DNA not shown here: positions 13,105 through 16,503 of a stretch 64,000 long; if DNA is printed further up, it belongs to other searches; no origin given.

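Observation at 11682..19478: metFV joined in one operon to a NuoE + NuoF::GltD (Stn/Nfn-like) module and an FdhA/NuoG-like subunit: candidate undescribed type of methylene-THF reductase complex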

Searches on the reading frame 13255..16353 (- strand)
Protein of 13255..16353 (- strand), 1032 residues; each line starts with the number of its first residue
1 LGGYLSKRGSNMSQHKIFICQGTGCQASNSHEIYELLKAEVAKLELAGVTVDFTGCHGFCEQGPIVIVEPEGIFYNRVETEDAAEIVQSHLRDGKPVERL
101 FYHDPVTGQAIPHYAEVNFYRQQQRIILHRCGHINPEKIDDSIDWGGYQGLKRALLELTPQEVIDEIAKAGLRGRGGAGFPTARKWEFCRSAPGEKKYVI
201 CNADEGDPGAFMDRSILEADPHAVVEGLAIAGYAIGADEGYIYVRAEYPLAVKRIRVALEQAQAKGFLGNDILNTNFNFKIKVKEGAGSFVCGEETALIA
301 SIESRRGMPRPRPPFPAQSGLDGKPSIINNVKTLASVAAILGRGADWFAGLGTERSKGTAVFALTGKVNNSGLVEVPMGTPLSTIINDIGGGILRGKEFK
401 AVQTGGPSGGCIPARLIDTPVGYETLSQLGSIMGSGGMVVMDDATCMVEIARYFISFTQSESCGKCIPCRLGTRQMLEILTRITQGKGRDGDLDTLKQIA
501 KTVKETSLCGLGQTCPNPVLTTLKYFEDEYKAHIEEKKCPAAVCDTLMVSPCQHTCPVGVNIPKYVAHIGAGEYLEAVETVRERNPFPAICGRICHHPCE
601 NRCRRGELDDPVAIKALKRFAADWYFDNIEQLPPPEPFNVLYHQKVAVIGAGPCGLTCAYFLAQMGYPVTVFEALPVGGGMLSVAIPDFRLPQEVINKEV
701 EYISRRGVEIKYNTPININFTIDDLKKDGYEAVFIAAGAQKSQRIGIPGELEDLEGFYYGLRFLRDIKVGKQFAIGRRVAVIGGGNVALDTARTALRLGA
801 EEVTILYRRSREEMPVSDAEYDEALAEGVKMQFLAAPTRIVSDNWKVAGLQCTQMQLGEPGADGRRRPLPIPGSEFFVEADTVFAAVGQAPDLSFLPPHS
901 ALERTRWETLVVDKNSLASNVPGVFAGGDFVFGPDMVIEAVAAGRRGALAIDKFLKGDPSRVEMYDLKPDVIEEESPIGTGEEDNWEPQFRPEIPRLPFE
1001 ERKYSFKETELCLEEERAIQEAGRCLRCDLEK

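Call 3: search_protein_families(library=pfam, proteins=[window:13255-16353:-], max_evalue=0.001)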
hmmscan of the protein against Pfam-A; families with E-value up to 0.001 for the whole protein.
window:13255-16353:- (1032 aa): 14 families
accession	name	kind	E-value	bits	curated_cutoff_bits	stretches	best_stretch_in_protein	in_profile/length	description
PF01512.22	Complex1_51K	-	7.9e-48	162.6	31.2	1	167-338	1-149/150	Nuo51 FMN-binding domain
PF07992.20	Pyr_redox_2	-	2.1e-38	132.9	26.1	1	645-944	2-291/291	Pyridine nucleotide-disulphide oxidoreductase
PF10589.14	NADH_4Fe-4S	-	3e-34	117.2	23.5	1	449-533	1-85/85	NADH-ubiquinone oxidoreductase-F iron-sulfur binding region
PF14691.11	Fer4_20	-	1.7e-24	86.2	25.8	1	536-627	16-110/113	Dihydroprymidine dehydrogenase domain II, 4Fe-4S cluster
PF13738.12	Pyr_redox_3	-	1.3e-13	51.3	30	1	732-928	127-305/305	Pyridine nucleotide-disulphide oxidoreductase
PF00070.33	Pyr_redox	-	6.9e-12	46.1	22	2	645-676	1-32/82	Pyridine nucleotide-disulphide oxidoreductase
PF01266.30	DAO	-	1.2e-09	38.6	27.9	1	645-678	1-35/353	FAD dependent oxidoreductase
PF13450.12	NAD_binding_8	-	4.4e-08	33.7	21.9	1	648-689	1-43/68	NAD(P)-binding Rossmann-like domain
PF01257.25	2Fe-2S_thioredx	-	1.8e-06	28.3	24.8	1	12-88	63-142/145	Thioredoxin-like [2Fe-2S] ferredoxin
PF01946.23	Thi4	-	4.8e-06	26.4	26.2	1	644-682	18-58/235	Thi4 family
PF10531.15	SLBB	-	6.5e-06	26.3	27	1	361-409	1-52/55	SLBB domain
PF01262.27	AlaDh_PNT_C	-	9.6e-06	25.6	23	0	778-813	30-64/214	Alanine dehydrogenase/PNT, C-terminal domain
PF13241.12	NAD_binding_7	-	4e-05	24.6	22.1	0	776-839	7-72/104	Putative NAD(P)-binding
PF01494.25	FAD_binding_3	-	0.00084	19.1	22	0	645-674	3-32/349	FAD binding domain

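Call 9: find_encoding_contigs(protein=window:13255-16320:-, flank=10000, max_places=6)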
Protein window:13255-16320:- (1021 aa): 17 contigs read that carry it; 6 places shown.
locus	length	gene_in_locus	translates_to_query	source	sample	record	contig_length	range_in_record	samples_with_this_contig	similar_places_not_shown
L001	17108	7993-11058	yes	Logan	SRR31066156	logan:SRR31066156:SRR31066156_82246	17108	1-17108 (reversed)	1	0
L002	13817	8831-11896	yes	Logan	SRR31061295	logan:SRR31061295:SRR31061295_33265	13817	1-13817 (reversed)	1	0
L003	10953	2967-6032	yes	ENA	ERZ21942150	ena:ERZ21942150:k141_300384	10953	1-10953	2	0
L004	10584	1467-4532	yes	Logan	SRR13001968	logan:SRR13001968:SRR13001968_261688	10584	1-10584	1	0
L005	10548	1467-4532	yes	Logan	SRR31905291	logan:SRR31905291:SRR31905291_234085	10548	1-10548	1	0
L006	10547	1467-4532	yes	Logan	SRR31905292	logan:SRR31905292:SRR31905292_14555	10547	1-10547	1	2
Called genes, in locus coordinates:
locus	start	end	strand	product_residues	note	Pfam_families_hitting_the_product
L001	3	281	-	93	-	?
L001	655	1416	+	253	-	PF02230:Abhydrolase_2 (faint), PF00561:Abhydrolase_1 (faint), PF12146:Hydrolase_4, PF20408:Abhydrolase_11 (faint), PF12697:Abhydrolase_6 (faint), PF12146:Hydrolase_4 (weak)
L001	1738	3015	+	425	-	PF01590:GAF, PF13185:GAF_2, PF13492:GAF_3, PF07730:HisKA_3, PF02518:HATPase_c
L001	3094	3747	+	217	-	PF00072:Response_reg, PF00196:GerE, PF08281:Sigma70_r4_2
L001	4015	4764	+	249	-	PF00072:Response_reg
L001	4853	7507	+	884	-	PF13510:Fer2_4, PF10588:NADH-G_4Fe-4S_3, PF22117:Fer4_Nqo3, PF12838:Fer4_7, PF13187:Fer4_9 (weak), PF04879:Molybdop_Fe4S4, PF00384:Molybdopterin, PF01568:Molydop_binding, +1 more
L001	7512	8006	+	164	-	PF01257:2Fe-2S_thioredx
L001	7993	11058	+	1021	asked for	PF01257:2Fe-2S_thioredx (weak), PF01512:Complex1_51K, PF10531:SLBB (weak), PF10589:NADH_4Fe-4S, PF14691:Fer4_20, PF07992:Pyr_redox_2, PF13450:NAD_binding_8, PF13738:Pyr_redox_3, +4 more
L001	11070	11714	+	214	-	PF12225:DUF5981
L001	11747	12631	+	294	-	PF02219:MTHFR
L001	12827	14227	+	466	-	PF01547:SBP_bac_1, PF13416:SBP_bac_8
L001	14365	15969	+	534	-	PF00196:GerE, PF08281:Sigma70_r4_2 (weak)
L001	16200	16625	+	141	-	-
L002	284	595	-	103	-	-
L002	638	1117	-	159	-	PF20140:DUF6530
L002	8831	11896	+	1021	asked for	PF01257:2Fe-2S_thioredx (weak), PF01512:Complex1_51K, PF10531:SLBB (weak), PF10589:NADH_4Fe-4S, PF14691:Fer4_20, PF07992:Pyr_redox_2, PF13450:NAD_binding_8, PF13738:Pyr_redox_3, +4 more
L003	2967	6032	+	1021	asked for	PF01257:2Fe-2S_thioredx (weak), PF01512:Complex1_51K, PF10531:SLBB (weak), PF10589:NADH_4Fe-4S, PF14691:Fer4_20, PF07992:Pyr_redox_2, PF13450:NAD_binding_8, PF13738:Pyr_redox_3, +4 more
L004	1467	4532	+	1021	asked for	PF01257:2Fe-2S_thioredx (weak), PF01512:Complex1_51K, PF10531:SLBB (weak), PF10589:NADH_4Fe-4S, PF14691:Fer4_20, PF07992:Pyr_redox_2, PF13450:NAD_binding_8, PF13738:Pyr_redox_3, +4 more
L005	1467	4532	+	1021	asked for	PF01257:2Fe-2S_thioredx (weak), PF01512:Complex1_51K, PF10531:SLBB (weak), PF10589:NADH_4Fe-4S, PF14691:Fer4_20, PF07992:Pyr_redox_2, PF13450:NAD_binding_8, PF13738:Pyr_redox_3, +4 more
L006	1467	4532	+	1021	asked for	PF01257:2Fe-2S_thioredx (weak), PF01512:Complex1_51K, PF10531:SLBB (weak), PF10589:NADH_4Fe-4S, PF14691:Fer4_20, PF07992:Pyr_redox_2, PF13450:NAD_binding_8, PF13738:Pyr_redox_3, +4 more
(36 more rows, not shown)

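Call 11: find_homologous_proteins(query=window:13255-16320:-, max_evalue=1e-20)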
Query window:13255-16320:- (1021 aa): 8000 proteins with E <= 1e-20 among 8000 candidates; the best 120 are listed.
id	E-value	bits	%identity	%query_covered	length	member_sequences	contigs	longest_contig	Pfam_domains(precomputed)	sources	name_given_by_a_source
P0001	0.0e+0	2375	100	100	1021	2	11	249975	PF13450.13,PF07992.21,PF00070.34,PF01257.26,PF01946.24,PF10531.16,PF01266.31,PF10589.15,PF14691.12,PF13738.13,PF01262.28,PF01512.23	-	-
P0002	0.0e+0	2259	95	100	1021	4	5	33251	PF13450.13,PF07992.21,PF00070.34,PF01257.26,PF01946.24,PF10531.16,PF01266.31,PF10589.15,PF14691.12,PF13738.13,PF01262.28,PF01512.23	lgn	-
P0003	0.0e+0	2219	93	100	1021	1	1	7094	PF13241.13,PF13450.13,PF07992.21,PF00070.34,PF01257.26,PF01946.24,PF10531.16,PF01266.31,PF10589.15,PF14691.12,PF13738.13,PF01262.28,PF01512.23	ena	-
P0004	0.0e+0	2030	84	100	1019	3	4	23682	PF13450.13,PF07992.21,PF00070.34,PF01257.26,PF01494.26,PF01946.24,PF01266.31,PF10589.15,PF14691.12,PF13738.13,PF01262.28,PF01512.23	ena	-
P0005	0.0e+0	2018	84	100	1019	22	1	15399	PF01946.24,PF01266.31,PF10589.15,PF13450.13,PF14691.12,PF07992.21,PF00070.34,PF13738.13,PF01257.26,PF01262.28,PF01512.23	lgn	-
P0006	0.0e+0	2010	83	100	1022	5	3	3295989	PF01946.24,PF10531.16,PF01266.31,PF10589.15,PF13450.13,PF14691.12,PF07992.21,PF00070.34,PF13738.13,PF01262.28,PF01512.23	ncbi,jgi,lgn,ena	jgi:NADH-quinone oxidoreductase subunit F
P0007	0.0e+0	1984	83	100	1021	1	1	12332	PF01946.24,PF01266.31,PF10589.15,PF13450.13,PF14691.12,PF07992.21,PF00070.34,PF13738.13,PF01262.28,PF01512.23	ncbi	-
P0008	0.0e+0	1980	82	100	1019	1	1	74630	PF01266.31,PF10589.15,PF13450.13,PF14691.12,PF07992.21,PF00070.34,PF13738.13,PF01257.26,PF01512.23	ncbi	-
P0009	0.0e+0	1978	82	100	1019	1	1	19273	PF01266.31,PF10589.15,PF13450.13,PF14691.12,PF07992.21,PF00070.34,PF13738.13,PF01257.26,PF01512.23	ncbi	-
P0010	0.0e+0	1974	82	100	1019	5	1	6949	PF01266.31,PF10589.15,PF13450.13,PF14691.12,PF07992.21,PF00070.34,PF13738.13,PF01257.26,PF01512.23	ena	-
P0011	0.0e+0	1968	82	100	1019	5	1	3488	PF01946.24,PF01266.31,PF10589.15,PF13450.13,PF14691.12,PF07992.21,PF00070.34,PF13738.13,PF01257.26,PF01512.23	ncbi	-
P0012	0.0e+0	1965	83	100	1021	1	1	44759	PF01946.24,PF01266.31,PF10589.15,PF13450.13,PF14691.12,PF07992.21,PF00070.34,PF13738.13,PF01262.28,PF01512.23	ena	-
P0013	0.0e+0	1956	82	100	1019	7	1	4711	PF01946.24,PF01266.31,PF10589.15,PF13450.13,PF14691.12,PF07992.21,PF00070.34,PF13738.13,PF01512.23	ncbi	-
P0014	0.0e+0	1953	81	100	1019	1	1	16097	PF01266.31,PF10589.15,PF13450.13,PF14691.12,PF07992.21,PF00070.34,PF13738.13,PF01512.23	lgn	-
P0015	0.0e+0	1939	81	100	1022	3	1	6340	PF01946.24,PF10531.16,PF01266.31,PF10589.15,PF13450.13,PF14691.12,PF07992.21,PF00070.34,PF13738.13,PF01262.28,PF01512.23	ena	-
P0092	0.0e+0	1864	77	100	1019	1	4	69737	PF01946.24,PF01266.31,PF10589.15,PF13450.13,PF14691.12,PF07992.21,PF00070.34,PF13738.13,PF01257.26,PF01262.28,PF01512.23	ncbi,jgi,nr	ncbi:MAG: FAD-dependent oxidoreductase [Chloroflexi bacterium]|nr:FAD-dependent oxidoreductase [Chlo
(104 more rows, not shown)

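Call 12: find_encoding_contigs(protein=P0006, flank=10000, max_places=2)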
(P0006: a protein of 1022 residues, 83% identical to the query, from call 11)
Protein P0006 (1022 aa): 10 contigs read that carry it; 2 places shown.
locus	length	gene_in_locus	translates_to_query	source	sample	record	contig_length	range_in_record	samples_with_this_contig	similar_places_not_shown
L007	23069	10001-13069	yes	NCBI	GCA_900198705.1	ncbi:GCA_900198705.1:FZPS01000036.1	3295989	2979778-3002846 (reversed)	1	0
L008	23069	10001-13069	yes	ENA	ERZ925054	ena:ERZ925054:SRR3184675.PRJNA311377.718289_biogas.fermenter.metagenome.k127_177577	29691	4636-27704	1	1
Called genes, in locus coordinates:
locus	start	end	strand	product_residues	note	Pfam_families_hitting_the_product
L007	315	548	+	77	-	PF13560:HTH_31, PF12844:HTH_19 (weak), PF01381:HTH_3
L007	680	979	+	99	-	-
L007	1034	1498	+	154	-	-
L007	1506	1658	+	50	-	PF12651:RHH_3 (weak), PF01402:RHH_1, PF07878:RHH_5 (weak)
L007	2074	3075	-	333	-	PF02504:FA_synthesis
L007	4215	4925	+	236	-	PF00072:Response_reg, PF00486:Trans_reg_C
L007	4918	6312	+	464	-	PF00672:HAMP, PF00512:HisKA, PF02518:HATPase_c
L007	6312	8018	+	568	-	-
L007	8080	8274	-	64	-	-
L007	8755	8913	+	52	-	-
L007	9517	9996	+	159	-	PF01257:2Fe-2S_thioredx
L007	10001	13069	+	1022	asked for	PF01512:Complex1_51K, PF10531:SLBB (weak), PF10589:NADH_4Fe-4S, PF14691:Fer4_20, PF01266:DAO (weak), PF07992:Pyr_redox_2, PF13450:NAD_binding_8, PF13738:Pyr_redox_3, +3 more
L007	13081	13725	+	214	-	PF12225:DUF5981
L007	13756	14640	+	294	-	PF02219:MTHFR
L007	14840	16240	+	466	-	PF01547:SBP_bac_1, PF13416:SBP_bac_8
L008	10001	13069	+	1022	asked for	PF01512:Complex1_51K, PF10531:SLBB (weak), PF10589:NADH_4Fe-4S, PF14691:Fer4_20, PF01266:DAO (weak), PF07992:Pyr_redox_2, PF13450:NAD_binding_8, PF13738:Pyr_redox_3, +3 more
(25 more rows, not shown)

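Call 13: find_encoding_contigs(protein=P0092, flank=10000, max_places=2)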
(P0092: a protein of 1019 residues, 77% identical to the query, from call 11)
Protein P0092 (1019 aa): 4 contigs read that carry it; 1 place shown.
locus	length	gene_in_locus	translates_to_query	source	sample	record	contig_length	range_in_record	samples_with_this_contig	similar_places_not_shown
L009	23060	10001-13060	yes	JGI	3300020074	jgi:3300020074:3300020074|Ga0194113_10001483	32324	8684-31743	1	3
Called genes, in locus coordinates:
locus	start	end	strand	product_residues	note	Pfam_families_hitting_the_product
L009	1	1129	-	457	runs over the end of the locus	PF01523:PmbA_TldD_1st, PF19290:PmbA_TldD_2nd, PF19289:PmbA_TldD_3rd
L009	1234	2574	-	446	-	PF08245:Mur_ligase_M, PF02875:Mur_ligase_C, PF27239:FOL3_C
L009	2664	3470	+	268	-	PF00215:OMPdecase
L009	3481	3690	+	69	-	PF06107:DUF951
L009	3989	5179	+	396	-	PF01590:GAF, PF13185:GAF_2, PF13492:GAF_3, PF00512:HisKA, PF02518:HATPase_c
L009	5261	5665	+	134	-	PF00072:Response_reg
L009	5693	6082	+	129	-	PF00072:Response_reg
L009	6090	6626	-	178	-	PF00027:cNMP_binding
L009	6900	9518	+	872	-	PF13510:Fer2_4, PF10588:NADH-G_4Fe-4S_3, PF12838:Fer4_7 (weak), PF22117:Fer4_Nqo3 (weak), PF00037:Fer4 (weak), PF04879:Molybdop_Fe4S4, PF00384:Molybdopterin, PF01568:Molydop_binding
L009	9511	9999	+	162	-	PF01257:2Fe-2S_thioredx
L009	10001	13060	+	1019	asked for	PF01257:2Fe-2S_thioredx (weak), PF01512:Complex1_51K, PF10589:NADH_4Fe-4S, PF14691:Fer4_20, PF01266:DAO (weak), PF07992:Pyr_redox_2, PF13450:NAD_binding_8, PF13738:Pyr_redox_3, +3 more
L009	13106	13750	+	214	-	PF12225:DUF5981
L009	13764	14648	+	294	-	PF02219:MTHFR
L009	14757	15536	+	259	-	PF00378:ECH_1, PF16113:ECH_2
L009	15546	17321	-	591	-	-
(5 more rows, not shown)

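Call 31: find_related_loci(query=window:13255-16320:-, collection=genome_contigs, flank=8000)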
Query window:13255-16320:- (1021 aa) in genome_contigs; peptide patterns used: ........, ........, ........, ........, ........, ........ (x = any residue, [..] = any of these).
599 stretches matched a pattern (row limit reached: there are more); 581 encode a relative of the query (tblastn E <= 1e-3); the best 80 are kept; 80 distinct loci.
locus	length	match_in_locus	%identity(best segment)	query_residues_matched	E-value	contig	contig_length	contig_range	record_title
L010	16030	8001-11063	95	1-1021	0e+0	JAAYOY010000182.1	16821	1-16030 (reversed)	MAG: Bacillota bacterium isolate AS22ysBPME_12 135770_AS22, whole genome shotgun sequence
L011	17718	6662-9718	84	1-1021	0e+0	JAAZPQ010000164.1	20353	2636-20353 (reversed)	MAG: Bacillota bacterium isolate AS4GglBPBL_6 14427_AS4G, whole genome shotgun sequence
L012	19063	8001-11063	83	1-1021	0e+0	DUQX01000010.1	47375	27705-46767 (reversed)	MAG TPA_asm: Bacillota bacterium isolate AS08sgBPME_442 10147_AS08, whole genome shotgun sequence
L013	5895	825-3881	82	1-1021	0e+0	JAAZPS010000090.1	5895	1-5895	MAG: Bacillota bacterium isolate AS4KglBPMA_3 3534_AS4K, whole genome shotgun sequence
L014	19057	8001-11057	82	1-1021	0e+0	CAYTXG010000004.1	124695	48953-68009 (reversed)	MAG TPA_asm: uncultured Syntrophomonadaceae bacterium isolate binchicken_co39_612 genome assembly, contig: NODE_222_leng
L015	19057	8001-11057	80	2-1020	0e+0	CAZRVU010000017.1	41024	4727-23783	MAG TPA_asm: uncultured Desulfovibrionaceae bacterium isolate binchicken_co39_631 genome assembly, contig: NODE_2253_len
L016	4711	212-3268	82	1-1021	0e+0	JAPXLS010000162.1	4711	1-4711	MAG: Bacillota bacterium isolate binned_ad_5.22 NODE_19451_length_4711_cov_1.818935, whole genome shotgun sequence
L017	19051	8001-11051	78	2-1021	0e+0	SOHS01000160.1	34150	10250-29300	MAG: Dehalococcoidia bacterium isolate E26_bin16 NODE_16_length_34150_cov_31.893210, whole genome shotgun sequence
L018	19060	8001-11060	77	1-1020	0e+0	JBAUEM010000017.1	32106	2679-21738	MAG: Dehalococcoidia bacterium isolate MFD13097_ilm_asm_bin13 k127_99852, whole genome shotgun sequence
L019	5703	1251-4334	77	1-1021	0e+0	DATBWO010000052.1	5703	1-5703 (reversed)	MAG TPA_asm: Dehalococcoidia bacterium isolate SMAG_U7543 k141_1509955, whole genome shotgun sequence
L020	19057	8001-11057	77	1-1021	0e+0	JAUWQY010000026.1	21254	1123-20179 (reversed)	MAG: Dehalococcoidia bacterium isolate CSMAG_2514 CSMAG_2514_k141_188924_length_21254_cov_863.9705, whole genome shotgun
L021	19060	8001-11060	77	1-1020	0e+0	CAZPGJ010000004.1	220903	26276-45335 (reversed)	MAG TPA_asm: uncultured Dehalococcoidales bacterium isolate binchicken_co294_83 genome assembly, contig: NODE_75_length_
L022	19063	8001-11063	77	1-1021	0e+0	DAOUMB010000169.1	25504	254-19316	MAG TPA_asm: Dehalococcoidia bacterium isolate W31_73 k127_938744, whole genome shotgun sequence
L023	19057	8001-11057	75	3-1020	0e+0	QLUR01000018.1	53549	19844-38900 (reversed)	MAG: Bacillota bacterium isolate HKB214 DDT21_18, whole genome shotgun sequence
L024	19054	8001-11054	72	1-1021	0e+0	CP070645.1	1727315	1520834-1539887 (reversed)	MAG: Dehalococcoidales bacterium isolate bin896 chromosome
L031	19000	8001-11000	52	6-1020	0e+0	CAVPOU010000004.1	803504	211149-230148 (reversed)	MAG: uncultured delta proteobacterium isolate MFD00032.bin.1.150 genome assembly, contig: contig_12661, whole genome sho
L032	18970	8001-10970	48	36-1019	0e+0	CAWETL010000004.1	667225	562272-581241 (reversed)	MAG: uncultured Gemmatimonadales bacterium isolate MFD05942.bin.1.131 genome assembly, contig: contig_27917, whole genom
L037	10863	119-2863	46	98-1021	0e+0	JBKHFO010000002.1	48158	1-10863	MAG: Candidatus Hydrogenedentota bacterium isolate D1M05_5 NODE_237_length_48158_cov_6.848513, whole genome shotgun sequ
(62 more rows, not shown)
